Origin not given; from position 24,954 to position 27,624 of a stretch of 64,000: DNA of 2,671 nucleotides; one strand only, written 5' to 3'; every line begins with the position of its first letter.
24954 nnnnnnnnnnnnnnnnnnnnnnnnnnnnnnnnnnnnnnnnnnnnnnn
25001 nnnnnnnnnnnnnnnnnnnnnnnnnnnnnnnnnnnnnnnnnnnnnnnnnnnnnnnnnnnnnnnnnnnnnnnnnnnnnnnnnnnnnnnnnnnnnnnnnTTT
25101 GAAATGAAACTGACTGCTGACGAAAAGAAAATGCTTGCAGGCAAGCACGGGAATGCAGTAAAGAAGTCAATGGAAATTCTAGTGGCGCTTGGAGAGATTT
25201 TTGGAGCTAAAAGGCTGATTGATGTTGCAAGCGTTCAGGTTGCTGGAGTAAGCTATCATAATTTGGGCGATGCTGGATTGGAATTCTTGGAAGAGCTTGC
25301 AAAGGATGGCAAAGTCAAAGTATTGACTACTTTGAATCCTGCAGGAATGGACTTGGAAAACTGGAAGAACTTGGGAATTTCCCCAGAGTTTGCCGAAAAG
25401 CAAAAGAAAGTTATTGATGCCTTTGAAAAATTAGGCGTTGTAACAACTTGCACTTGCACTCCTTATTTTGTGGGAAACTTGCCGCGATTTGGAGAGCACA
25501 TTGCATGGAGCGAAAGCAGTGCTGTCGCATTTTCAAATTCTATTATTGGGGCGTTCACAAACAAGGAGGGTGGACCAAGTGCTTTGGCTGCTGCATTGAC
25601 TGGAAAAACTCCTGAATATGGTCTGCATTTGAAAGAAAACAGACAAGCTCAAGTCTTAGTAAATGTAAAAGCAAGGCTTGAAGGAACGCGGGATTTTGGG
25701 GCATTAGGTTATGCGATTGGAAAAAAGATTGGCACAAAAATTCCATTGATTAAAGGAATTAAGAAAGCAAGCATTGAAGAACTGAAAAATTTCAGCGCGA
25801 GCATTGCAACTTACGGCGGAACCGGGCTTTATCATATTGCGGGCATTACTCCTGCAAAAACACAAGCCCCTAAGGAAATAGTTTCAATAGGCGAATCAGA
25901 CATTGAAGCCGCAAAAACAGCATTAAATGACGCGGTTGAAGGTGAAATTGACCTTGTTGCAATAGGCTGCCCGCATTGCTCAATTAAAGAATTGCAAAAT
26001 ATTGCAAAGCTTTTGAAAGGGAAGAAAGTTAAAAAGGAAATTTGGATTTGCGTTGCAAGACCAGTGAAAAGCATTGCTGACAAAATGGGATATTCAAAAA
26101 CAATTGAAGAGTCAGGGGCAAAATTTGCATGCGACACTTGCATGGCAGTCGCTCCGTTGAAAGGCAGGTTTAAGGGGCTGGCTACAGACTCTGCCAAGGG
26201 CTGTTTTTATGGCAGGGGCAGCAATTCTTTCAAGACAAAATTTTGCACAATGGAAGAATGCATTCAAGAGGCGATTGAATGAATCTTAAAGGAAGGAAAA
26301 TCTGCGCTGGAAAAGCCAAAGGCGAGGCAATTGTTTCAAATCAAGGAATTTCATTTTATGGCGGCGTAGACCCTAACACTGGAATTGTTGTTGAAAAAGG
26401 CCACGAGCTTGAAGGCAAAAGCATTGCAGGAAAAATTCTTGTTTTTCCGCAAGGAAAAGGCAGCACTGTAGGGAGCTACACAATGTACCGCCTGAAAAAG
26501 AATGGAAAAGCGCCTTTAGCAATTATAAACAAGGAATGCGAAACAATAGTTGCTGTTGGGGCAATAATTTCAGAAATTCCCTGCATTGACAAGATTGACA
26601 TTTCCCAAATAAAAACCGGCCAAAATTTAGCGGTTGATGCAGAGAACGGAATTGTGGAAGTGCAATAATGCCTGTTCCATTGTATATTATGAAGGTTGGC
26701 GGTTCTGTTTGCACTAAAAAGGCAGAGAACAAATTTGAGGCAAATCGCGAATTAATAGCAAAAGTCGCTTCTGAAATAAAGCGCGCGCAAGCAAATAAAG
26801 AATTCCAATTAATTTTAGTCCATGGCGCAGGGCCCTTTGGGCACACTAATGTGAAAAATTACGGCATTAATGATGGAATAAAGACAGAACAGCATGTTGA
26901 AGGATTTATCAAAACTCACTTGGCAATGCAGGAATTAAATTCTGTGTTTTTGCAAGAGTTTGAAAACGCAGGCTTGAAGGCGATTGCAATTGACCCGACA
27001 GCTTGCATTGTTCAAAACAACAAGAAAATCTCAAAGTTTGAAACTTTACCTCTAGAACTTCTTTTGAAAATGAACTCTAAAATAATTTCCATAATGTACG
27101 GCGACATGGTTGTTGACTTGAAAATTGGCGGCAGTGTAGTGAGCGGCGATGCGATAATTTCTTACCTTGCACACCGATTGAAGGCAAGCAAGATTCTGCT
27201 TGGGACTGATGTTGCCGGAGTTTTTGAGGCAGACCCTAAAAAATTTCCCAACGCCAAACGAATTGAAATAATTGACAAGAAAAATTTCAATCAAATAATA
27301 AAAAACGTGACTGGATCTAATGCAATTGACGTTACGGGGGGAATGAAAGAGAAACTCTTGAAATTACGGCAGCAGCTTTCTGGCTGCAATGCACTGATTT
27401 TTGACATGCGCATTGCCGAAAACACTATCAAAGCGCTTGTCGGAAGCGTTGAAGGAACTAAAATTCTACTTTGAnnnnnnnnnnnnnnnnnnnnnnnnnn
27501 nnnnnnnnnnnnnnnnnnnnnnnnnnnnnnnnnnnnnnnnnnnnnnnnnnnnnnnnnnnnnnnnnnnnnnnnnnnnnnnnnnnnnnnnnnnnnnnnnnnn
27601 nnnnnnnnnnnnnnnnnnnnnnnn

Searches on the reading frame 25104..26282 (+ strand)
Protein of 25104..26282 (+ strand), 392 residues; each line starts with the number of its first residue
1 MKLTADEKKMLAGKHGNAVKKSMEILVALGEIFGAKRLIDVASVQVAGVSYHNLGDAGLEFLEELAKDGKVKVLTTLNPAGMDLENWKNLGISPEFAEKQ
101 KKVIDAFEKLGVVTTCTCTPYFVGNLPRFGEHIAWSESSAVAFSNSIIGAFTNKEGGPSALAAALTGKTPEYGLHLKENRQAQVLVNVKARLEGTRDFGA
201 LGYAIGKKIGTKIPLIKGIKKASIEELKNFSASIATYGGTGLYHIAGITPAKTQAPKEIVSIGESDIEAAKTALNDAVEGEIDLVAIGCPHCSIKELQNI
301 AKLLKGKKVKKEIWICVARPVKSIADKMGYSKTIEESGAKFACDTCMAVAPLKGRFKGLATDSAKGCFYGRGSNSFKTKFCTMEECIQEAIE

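Call 75: search_protein_families(library=pfam, proteins=[window:25104-26282:+], max_evalue=0.00001)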
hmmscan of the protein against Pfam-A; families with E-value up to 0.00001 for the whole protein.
window:25104-26282:+ (392 aa): 1 family
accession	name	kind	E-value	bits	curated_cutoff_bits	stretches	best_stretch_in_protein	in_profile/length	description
PF04412.18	AcnX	-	1.2e-156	521.9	31.5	1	1-388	1-400/400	Aconitase X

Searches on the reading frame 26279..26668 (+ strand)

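Call 75: search_protein_families(library=pfam, proteins=[window:26279-26668:+], max_evalue=0.00001)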
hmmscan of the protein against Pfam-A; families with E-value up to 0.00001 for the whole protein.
window:26279-26668:+ (129 aa): 1 family
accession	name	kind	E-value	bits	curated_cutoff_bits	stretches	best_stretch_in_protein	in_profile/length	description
PF01989.23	AcnX_swivel_put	-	1.1e-36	124.9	27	1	24-102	1-79/80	Aconitase X swivel domain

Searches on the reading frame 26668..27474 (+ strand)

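Call 75: search_protein_families(library=pfam, proteins=[window:26668-27474:+], max_evalue=0.00001)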
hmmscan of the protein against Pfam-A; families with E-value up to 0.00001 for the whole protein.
window:26668-27474:+ (268 aa): 1 family
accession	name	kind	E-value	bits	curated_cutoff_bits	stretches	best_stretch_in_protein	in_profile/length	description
PF00696.33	AA_kinase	-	1.5e-37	130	24.9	1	6-245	3-233/234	Amino acid kinase family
